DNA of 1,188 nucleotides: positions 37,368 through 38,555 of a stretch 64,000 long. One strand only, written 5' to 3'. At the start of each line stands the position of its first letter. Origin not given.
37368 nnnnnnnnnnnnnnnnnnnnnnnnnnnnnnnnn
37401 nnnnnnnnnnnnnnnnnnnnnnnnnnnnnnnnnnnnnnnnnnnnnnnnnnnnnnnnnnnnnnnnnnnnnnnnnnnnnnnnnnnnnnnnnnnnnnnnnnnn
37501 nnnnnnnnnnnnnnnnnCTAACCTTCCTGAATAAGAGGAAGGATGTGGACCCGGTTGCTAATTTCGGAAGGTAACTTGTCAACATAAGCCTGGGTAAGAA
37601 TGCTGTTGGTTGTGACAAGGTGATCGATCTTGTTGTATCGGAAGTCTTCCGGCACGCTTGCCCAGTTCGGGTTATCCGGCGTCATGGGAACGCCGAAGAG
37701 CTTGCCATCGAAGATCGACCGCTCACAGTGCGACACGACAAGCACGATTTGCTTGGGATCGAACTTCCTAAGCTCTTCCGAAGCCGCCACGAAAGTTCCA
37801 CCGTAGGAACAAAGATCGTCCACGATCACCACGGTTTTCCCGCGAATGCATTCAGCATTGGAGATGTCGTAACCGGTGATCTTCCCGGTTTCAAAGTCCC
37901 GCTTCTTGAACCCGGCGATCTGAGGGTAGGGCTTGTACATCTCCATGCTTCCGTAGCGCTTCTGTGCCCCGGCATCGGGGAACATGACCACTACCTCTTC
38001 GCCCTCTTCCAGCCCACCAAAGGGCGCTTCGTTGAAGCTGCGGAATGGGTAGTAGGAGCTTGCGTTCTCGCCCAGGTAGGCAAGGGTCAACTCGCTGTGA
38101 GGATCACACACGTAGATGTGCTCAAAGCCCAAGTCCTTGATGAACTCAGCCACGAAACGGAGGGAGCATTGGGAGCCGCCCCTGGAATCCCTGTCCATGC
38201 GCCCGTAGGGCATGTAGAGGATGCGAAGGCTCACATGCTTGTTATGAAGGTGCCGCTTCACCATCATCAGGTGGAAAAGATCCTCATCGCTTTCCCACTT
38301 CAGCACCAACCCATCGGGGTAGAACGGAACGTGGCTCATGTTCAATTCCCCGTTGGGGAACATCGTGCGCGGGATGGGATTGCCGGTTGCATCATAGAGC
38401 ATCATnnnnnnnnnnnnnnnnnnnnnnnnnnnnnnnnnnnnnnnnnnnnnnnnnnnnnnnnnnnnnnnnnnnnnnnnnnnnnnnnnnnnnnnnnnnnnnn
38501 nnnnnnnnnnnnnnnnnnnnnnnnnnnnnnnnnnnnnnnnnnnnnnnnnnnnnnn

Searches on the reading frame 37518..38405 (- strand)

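Call 55: search_protein_families(library=pfam, proteins=[window:37518-38405:-], max_evalue=0.01)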
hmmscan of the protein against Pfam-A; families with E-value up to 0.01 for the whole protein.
window:37518-38405:- (295 aa): 1 family
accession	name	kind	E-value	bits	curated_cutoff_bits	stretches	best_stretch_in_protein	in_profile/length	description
PF00156.33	Pribosyltran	-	5.2e-09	36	26.3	1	179-226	76-124/158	Phosphoribosyl transferase domain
